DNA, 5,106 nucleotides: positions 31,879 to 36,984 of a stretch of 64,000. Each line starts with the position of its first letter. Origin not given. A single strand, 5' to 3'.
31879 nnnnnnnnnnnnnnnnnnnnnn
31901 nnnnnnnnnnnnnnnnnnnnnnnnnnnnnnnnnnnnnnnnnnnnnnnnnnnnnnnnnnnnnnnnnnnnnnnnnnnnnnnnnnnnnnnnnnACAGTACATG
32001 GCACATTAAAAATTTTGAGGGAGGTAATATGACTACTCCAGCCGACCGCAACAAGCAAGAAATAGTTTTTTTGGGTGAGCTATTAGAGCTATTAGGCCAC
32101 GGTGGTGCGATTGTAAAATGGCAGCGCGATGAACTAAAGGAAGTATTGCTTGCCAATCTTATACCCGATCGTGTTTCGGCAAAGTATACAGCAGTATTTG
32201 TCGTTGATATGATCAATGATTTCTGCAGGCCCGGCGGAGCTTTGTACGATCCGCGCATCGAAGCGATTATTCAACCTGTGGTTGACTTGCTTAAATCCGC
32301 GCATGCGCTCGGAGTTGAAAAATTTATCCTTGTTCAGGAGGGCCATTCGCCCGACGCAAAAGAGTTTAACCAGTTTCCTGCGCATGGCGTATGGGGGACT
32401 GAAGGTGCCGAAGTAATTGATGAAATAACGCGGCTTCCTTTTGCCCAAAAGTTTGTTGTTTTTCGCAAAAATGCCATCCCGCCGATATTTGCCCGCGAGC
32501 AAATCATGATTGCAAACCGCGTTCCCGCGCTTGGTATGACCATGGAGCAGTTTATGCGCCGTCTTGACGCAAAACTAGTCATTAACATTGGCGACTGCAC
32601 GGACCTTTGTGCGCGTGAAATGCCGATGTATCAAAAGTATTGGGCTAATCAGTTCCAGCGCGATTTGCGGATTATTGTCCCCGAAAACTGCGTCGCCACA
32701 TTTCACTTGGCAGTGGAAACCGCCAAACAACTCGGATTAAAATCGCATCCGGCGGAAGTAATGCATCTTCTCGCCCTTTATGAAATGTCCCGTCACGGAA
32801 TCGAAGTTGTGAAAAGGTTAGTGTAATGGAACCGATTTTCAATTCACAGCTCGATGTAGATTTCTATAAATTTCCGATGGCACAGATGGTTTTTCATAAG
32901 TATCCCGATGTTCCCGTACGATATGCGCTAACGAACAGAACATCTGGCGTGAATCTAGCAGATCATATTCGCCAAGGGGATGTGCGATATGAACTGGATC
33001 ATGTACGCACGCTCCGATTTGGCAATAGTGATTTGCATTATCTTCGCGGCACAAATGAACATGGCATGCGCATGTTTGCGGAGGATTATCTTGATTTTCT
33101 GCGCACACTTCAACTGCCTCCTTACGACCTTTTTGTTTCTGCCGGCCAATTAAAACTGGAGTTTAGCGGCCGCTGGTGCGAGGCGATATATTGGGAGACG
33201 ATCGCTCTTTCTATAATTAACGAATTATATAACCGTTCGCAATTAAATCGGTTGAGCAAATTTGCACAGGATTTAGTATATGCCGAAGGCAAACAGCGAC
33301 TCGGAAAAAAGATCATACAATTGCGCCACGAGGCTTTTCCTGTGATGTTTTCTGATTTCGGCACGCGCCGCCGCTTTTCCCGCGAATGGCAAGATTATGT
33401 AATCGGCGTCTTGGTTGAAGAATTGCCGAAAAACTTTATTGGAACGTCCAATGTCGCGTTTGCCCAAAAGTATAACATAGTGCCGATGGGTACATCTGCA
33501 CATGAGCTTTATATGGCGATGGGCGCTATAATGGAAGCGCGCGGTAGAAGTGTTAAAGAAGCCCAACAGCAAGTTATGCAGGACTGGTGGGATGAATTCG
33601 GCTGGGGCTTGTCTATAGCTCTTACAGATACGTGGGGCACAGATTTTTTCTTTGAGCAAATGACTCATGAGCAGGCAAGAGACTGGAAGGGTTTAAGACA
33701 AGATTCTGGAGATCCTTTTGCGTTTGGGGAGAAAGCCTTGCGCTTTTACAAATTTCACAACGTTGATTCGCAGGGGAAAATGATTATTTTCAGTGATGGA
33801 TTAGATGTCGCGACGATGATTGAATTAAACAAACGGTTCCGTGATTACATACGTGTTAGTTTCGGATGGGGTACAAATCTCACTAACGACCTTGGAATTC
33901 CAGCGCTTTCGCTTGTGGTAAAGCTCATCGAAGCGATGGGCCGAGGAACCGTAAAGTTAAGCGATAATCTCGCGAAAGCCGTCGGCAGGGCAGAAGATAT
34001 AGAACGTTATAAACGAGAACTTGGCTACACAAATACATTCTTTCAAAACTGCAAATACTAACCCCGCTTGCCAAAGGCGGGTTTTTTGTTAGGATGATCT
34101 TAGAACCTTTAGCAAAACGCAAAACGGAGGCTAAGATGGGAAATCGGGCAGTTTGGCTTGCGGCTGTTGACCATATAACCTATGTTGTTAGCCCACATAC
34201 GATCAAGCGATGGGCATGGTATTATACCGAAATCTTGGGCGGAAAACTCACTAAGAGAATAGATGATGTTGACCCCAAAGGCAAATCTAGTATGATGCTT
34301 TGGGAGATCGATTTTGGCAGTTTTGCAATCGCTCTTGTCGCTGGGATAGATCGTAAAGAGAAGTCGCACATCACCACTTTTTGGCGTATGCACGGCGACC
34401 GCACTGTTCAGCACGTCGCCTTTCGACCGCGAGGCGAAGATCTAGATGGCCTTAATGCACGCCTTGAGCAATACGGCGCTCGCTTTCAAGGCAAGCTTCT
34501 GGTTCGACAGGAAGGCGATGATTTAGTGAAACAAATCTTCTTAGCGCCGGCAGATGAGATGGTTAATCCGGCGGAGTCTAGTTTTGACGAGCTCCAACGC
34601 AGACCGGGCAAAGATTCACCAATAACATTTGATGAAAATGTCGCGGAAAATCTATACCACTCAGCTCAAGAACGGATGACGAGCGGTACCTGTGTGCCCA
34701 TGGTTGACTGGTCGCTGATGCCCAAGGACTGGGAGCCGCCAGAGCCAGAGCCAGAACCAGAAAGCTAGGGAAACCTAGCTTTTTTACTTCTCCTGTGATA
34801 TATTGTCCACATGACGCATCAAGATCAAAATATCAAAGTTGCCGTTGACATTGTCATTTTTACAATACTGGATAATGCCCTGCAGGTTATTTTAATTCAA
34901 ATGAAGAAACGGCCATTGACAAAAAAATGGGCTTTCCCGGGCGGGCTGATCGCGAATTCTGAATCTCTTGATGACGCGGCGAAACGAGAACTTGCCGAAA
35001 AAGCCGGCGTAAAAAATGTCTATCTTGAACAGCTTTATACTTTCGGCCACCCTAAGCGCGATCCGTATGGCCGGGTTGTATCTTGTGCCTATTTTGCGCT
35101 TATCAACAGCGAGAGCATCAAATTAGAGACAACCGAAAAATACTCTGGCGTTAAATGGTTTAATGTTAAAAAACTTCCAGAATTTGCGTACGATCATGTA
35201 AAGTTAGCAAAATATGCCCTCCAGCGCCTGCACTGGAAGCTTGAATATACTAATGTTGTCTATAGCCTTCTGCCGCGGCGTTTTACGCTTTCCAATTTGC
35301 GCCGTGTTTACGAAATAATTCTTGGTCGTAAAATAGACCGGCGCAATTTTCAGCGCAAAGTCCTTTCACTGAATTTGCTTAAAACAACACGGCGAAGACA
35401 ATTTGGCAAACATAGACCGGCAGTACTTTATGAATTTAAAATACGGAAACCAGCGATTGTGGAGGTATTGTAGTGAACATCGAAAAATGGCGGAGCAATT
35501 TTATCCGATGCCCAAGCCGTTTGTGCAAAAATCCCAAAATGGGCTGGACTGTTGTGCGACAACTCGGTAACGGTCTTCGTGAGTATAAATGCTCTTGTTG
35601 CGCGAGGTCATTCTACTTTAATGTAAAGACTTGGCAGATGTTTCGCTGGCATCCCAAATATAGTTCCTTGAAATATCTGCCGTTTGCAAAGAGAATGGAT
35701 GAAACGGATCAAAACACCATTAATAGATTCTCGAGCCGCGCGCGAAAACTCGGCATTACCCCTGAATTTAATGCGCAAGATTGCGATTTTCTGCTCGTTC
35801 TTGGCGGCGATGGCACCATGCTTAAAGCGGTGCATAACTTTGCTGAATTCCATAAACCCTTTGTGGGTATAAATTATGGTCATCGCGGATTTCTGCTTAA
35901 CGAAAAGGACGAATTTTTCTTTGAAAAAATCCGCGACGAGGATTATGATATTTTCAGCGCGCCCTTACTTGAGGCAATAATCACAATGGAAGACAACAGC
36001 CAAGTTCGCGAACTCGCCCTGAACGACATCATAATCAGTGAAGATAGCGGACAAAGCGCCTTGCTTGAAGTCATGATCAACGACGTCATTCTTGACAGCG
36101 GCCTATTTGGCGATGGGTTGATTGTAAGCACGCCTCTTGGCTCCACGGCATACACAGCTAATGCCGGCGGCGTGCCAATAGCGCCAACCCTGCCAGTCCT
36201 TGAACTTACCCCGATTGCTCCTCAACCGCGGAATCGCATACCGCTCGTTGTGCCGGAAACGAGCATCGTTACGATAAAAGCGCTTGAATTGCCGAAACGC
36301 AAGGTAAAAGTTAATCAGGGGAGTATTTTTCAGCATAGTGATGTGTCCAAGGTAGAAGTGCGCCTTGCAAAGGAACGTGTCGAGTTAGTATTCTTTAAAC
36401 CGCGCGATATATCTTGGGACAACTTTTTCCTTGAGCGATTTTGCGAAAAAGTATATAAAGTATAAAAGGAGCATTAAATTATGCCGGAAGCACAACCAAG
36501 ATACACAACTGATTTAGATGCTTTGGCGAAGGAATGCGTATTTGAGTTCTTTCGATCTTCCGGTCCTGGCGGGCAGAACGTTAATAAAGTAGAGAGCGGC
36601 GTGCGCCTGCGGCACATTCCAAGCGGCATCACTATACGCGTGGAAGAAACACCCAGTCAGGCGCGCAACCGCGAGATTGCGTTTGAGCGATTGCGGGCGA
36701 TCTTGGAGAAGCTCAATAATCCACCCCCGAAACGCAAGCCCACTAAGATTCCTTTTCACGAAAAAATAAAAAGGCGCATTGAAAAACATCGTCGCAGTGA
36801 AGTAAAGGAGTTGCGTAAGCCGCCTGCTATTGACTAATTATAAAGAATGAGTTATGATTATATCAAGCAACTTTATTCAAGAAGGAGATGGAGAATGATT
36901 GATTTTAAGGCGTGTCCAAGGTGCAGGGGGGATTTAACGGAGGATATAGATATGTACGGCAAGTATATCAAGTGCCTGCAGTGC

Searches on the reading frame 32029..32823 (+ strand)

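Call 55: search_protein_families(library=pfam, proteins=[window:32029-32823:+], max_evalue=0.00001)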
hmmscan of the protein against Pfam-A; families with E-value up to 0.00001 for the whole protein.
window:32029-32823:+ (265 aa): 1 family
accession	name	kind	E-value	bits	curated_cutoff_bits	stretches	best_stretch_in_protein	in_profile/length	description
PF00857.26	Isochorismatase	-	1.2e-12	48.7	27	1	54-231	1-157/175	Isochorismatase domain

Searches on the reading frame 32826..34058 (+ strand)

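Call 55: search_protein_families(library=pfam, proteins=[window:32826-34058:+], max_evalue=0.00001)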
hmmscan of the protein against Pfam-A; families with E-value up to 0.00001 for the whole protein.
window:32826-34058:+ (411 aa): 2 families
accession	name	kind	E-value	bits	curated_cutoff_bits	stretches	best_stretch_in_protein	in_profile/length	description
PF04095.22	NAPRTase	-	4.4e-53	180.9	20.8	1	175-394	3-230/239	Nicotinate phosphoribosyltransferase (NAPRTase) family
PF17767.7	NAPRTase_N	-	7.9e-24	84.8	32.6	1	9-132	1-125/125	Nicotinate phosphoribosyltransferase (NAPRTase) N-terminal domain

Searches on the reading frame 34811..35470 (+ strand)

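Call 55: search_protein_families(library=pfam, proteins=[window:34811-35470:+], max_evalue=0.00001)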
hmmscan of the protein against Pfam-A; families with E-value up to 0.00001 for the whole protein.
window:34811-35470:+ (220 aa): 3 families
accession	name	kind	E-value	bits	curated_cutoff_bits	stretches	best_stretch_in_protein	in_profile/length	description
PF21906.2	NrtR_WHD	-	6.3e-22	77.9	27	1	151-209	2-61/61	NrtR DNA-binding winged helix domain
PF00293.34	NUDIX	-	2e-16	60.6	21.1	1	13-128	5-126/134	NUDIX domain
PF19368.5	AraR_C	-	4.3e-10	40.1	23.8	1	146-210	1-67/82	AraR C-terminal winged HTH domain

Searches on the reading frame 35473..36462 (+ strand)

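Call 55: search_protein_families(library=pfam, proteins=[window:35473-36462:+], max_evalue=0.00001)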
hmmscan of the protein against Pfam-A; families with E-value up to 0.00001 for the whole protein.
window:35473-36462:+ (330 aa): 2 families
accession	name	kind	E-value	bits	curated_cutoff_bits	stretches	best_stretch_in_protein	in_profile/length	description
PF20143.4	NAD_kinase_C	-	1.4e-14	54.4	23.7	1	197-283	16-100/126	ATP-NAD kinase C-terminal domain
PF01513.26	NAD_kinase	-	4.7e-11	43.6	25.5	1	84-143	59-112/130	ATP-NAD kinase N-terminal domain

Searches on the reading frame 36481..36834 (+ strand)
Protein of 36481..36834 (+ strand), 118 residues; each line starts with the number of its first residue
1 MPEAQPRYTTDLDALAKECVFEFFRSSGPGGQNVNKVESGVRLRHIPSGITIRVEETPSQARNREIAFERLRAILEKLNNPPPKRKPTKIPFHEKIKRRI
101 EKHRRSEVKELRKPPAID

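Call 56: search_protein_families(library=pfam, proteins=[window:36481-36834:+], max_evalue=0.00001)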
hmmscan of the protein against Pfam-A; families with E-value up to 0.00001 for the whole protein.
window:36481-36834:+ (118 aa): 1 family
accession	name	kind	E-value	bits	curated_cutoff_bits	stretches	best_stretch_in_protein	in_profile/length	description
PF00472.26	RF-1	-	5.2e-24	84.9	35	1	16-112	9-116/116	RF-1 domain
